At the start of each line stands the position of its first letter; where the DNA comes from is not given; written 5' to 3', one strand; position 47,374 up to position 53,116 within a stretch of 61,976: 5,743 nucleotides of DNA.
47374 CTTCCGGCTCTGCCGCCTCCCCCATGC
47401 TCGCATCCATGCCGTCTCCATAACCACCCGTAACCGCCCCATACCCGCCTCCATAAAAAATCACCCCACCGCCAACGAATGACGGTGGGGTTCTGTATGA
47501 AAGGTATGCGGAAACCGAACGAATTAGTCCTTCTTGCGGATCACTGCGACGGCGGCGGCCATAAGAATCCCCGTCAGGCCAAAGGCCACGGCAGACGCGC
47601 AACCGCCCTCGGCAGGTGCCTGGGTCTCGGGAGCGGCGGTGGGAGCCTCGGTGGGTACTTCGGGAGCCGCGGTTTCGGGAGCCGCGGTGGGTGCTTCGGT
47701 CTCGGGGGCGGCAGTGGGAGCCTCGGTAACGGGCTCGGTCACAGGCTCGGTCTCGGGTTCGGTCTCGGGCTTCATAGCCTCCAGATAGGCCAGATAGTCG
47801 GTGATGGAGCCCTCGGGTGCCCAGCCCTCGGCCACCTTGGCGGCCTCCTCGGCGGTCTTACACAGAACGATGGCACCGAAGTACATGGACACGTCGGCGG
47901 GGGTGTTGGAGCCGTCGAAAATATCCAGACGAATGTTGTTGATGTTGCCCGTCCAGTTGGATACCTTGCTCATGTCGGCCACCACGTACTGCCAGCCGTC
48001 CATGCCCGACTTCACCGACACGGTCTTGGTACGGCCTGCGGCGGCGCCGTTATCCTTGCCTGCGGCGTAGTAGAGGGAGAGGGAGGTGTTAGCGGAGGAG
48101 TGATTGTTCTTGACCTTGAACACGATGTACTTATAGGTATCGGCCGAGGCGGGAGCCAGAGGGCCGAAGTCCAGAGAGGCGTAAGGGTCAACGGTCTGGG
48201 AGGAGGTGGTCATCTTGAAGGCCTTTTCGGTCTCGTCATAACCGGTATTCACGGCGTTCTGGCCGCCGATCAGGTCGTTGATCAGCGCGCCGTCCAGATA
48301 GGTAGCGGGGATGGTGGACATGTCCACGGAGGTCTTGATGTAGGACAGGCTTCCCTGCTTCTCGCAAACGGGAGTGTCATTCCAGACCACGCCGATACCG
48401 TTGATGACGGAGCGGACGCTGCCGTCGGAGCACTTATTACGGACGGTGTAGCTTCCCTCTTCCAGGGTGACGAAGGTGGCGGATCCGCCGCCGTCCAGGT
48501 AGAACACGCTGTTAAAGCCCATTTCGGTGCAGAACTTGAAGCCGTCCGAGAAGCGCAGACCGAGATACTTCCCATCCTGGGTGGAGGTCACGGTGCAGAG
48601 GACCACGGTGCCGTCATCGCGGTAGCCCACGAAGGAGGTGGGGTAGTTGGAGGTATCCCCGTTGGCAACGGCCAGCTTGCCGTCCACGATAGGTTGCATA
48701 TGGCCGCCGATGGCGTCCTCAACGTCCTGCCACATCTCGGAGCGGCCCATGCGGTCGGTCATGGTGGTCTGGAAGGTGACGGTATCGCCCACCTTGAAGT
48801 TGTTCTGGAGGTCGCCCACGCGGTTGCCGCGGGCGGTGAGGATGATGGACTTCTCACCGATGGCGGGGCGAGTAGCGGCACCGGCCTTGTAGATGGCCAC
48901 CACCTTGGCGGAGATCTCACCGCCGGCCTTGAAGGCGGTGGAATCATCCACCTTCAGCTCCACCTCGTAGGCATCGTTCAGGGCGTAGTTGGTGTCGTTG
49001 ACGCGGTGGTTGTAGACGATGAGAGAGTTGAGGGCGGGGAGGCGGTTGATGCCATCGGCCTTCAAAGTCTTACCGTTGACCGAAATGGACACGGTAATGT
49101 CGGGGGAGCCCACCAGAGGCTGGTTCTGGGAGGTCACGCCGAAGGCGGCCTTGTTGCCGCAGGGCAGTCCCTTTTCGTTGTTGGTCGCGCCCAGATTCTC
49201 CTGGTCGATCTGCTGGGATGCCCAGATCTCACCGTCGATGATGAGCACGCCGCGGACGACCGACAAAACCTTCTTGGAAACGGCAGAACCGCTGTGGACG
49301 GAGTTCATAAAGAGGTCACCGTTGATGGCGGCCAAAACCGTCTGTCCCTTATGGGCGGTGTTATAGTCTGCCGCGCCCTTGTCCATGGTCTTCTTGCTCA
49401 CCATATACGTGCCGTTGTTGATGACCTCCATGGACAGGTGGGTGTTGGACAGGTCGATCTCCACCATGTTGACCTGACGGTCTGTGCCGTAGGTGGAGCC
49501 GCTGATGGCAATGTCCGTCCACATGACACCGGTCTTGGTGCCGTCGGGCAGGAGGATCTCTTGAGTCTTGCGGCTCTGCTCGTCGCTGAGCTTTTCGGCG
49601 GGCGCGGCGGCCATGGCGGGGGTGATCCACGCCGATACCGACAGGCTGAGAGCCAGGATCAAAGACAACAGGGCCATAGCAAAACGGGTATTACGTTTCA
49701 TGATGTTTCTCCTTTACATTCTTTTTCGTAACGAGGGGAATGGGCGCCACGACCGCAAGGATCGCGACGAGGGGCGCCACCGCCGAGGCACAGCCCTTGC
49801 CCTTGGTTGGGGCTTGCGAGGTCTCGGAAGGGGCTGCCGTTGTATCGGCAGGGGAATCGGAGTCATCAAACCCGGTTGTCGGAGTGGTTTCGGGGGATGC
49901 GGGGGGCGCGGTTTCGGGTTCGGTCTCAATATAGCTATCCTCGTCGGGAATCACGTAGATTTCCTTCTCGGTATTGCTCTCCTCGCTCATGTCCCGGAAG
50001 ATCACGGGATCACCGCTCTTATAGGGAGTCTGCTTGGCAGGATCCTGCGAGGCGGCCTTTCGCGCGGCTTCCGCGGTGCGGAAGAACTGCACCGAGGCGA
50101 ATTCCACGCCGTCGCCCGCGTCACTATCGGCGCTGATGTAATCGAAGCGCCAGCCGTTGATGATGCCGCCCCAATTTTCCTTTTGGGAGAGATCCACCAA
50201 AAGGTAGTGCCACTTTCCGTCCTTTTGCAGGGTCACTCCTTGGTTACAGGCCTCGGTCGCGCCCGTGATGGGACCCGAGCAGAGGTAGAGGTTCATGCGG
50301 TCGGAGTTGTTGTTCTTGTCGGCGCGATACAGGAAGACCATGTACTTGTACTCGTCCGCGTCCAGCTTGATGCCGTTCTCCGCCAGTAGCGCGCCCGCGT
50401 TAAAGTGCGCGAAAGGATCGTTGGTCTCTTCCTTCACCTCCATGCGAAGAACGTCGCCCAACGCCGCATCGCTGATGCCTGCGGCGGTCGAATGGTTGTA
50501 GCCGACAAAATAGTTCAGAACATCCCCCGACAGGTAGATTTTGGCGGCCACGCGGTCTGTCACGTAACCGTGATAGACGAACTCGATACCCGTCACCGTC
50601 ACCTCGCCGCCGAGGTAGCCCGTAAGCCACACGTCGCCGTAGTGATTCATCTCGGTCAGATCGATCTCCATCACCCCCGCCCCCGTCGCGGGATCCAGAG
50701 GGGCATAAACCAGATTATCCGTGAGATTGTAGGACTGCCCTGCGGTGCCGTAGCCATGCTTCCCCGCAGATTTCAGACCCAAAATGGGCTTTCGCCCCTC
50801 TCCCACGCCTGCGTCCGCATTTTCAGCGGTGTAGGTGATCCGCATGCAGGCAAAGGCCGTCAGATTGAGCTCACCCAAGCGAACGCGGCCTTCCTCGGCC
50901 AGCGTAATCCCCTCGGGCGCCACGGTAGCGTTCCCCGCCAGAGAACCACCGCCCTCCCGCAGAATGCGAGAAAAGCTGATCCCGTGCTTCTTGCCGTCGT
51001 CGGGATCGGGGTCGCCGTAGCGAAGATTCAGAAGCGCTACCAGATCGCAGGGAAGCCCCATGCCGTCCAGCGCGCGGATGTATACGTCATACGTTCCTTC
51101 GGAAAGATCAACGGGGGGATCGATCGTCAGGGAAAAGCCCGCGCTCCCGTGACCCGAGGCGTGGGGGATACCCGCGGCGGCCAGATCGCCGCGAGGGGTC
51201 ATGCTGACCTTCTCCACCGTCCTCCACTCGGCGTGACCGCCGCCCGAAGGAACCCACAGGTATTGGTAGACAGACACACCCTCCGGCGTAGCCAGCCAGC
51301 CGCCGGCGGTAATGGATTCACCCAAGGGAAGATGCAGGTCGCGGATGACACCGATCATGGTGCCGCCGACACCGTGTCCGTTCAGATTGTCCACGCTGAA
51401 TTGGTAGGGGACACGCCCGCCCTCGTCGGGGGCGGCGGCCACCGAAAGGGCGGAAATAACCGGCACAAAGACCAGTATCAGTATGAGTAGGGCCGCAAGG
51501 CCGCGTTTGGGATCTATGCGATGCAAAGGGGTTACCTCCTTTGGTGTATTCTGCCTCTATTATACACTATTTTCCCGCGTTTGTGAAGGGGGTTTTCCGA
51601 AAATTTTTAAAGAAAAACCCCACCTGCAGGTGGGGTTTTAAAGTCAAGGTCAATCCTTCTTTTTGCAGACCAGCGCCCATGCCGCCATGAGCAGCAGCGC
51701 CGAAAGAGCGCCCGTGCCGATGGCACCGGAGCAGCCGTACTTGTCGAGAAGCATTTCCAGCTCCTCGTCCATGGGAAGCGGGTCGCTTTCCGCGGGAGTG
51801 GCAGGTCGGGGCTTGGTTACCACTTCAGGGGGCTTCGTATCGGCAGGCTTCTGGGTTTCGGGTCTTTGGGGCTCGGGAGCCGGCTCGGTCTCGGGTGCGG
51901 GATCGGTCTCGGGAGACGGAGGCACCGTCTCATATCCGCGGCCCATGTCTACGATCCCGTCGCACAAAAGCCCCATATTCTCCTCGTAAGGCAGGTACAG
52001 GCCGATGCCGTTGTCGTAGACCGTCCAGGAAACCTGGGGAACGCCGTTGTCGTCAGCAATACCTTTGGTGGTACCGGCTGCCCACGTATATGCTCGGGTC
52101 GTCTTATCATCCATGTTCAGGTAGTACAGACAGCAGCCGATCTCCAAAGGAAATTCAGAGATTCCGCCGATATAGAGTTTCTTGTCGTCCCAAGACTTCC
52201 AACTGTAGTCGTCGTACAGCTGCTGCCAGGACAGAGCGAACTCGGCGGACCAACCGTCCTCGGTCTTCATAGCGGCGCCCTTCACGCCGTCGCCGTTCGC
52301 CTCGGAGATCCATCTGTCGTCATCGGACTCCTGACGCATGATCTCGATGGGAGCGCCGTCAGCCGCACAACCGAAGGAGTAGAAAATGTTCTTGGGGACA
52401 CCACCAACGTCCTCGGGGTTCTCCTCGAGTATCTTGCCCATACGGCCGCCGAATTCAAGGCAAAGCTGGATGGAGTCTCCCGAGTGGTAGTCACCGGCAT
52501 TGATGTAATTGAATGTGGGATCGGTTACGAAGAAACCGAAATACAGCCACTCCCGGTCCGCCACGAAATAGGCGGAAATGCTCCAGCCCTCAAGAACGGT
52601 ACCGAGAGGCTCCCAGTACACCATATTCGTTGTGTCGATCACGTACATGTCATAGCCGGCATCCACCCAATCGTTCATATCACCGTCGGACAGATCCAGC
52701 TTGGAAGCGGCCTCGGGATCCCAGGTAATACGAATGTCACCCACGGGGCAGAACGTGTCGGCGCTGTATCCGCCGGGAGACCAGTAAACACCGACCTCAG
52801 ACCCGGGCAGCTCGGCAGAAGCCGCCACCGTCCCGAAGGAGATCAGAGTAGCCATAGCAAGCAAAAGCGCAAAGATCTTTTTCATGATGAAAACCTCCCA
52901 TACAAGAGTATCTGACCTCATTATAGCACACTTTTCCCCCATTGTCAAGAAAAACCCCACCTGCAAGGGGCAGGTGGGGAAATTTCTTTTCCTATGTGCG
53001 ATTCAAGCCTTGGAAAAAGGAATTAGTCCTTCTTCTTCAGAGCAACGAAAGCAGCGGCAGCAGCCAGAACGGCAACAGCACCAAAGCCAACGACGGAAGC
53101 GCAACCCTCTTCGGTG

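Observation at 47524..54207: Recurrent C-terminal tripartite tail (P/T/E/A linker, G-C-[AGS]-[SGA], TM helix, KKKD-COOH) on five secreted proteins: candidate sorting signal without a visible sorting enzyme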

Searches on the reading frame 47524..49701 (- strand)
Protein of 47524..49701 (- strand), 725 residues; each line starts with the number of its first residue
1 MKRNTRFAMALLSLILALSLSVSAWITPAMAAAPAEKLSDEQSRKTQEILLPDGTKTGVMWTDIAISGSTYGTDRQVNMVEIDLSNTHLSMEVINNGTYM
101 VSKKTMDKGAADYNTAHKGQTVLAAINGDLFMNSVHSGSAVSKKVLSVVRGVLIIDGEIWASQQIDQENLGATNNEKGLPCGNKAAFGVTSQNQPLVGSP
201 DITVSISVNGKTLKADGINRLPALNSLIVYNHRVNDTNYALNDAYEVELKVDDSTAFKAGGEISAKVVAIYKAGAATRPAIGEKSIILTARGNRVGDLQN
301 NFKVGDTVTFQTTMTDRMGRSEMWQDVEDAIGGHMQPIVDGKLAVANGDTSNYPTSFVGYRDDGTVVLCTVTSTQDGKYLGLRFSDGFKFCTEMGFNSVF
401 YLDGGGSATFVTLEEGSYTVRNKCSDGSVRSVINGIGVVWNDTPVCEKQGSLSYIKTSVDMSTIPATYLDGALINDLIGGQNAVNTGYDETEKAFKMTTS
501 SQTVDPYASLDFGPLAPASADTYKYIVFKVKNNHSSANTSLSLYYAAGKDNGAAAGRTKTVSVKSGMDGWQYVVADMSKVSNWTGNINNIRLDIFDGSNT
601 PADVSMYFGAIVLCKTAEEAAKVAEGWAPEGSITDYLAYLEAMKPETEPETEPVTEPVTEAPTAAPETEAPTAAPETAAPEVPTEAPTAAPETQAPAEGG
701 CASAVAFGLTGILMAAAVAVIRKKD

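Call 3: search_protein_families(library=ncbifam, proteins=[window:47524-49701:-], max_evalue=10)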
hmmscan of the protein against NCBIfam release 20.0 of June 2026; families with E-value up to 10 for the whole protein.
window:47524-49701:- (725 aa): 1 family
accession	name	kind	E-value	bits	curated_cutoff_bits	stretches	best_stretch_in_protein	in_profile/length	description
NF040486.1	SrfA_fam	subfamily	0.56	9.5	150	1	641-697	256-312/438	SrfA family protein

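Call 4: search_protein_families(library=pfam, proteins=[window:47524-49701:-], max_evalue=0.1)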
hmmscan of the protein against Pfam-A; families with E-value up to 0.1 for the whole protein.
window:47524-49701:- (725 aa): 1 family
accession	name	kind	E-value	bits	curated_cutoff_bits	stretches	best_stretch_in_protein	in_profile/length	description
PF09992.14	NAGPA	-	3e-17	63.8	25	1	293-439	28-169/169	Phosphodiester glycosidase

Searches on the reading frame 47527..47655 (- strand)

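Call 5: search_protein_families(library=ncbifam, proteins=[window:47527-47655:-], max_evalue=10)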
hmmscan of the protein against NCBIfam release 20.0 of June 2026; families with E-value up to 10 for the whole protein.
seq(43 aa): 1 family
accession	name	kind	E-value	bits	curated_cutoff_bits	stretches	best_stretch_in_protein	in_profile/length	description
NF033846.1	Rumino_NPXTG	domain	0.49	10.8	23.5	1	24-43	10-29/30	NPXTG-anchored protein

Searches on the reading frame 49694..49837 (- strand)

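Call 5: search_protein_families(library=ncbifam, proteins=[window:49694-49837:-], max_evalue=10)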
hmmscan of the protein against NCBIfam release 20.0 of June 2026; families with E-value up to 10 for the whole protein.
seq(48 aa): 1 family
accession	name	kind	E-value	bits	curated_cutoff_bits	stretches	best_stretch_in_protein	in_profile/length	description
TIGR02976.1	phageshock_pspB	equivalog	0.075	13.3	51.7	1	20-47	7-34/75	envelope stress response membrane protein PspB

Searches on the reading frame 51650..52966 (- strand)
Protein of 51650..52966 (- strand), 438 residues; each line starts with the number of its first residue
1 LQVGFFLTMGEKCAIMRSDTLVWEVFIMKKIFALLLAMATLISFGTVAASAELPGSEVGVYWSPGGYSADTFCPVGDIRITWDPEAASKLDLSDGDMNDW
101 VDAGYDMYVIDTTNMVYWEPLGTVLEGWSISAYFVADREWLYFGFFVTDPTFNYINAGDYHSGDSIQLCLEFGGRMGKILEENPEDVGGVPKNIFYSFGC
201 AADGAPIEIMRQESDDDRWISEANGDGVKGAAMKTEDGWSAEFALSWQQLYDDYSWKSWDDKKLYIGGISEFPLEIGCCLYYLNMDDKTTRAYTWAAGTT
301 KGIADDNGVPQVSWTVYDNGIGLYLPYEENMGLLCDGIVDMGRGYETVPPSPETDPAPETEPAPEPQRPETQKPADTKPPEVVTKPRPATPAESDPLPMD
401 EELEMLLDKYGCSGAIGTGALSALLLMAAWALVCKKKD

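Call 3: search_protein_families(library=ncbifam, proteins=[window:51650-52966:-], max_evalue=10)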
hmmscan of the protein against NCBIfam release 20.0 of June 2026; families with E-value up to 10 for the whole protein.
window:51650-52966:- (438 aa): 1 family
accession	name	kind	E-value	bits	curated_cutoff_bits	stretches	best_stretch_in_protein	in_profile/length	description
NF041470.1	sec_prot_XpsN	equivalog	1.2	8.7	400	1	348-405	179-234/260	type II secretion system protein XpsN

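Call 4: search_protein_families(library=pfam, proteins=[window:51650-52966:-], max_evalue=0.1)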
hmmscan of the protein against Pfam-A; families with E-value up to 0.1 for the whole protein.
window:51650-52966:- (438 aa): 0 families

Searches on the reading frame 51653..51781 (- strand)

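Call 5: search_protein_families(library=ncbifam, proteins=[window:51653-51781:-], max_evalue=10)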
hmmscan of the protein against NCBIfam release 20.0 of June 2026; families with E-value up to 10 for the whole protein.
seq(43 aa): 1 family
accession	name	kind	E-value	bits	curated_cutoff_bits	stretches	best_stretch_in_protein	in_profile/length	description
TIGR03382.1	GC_trans_RRR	domain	1.1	10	15.85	1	16-37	3-22/27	MYXO-CTERM sorting domain-containing protein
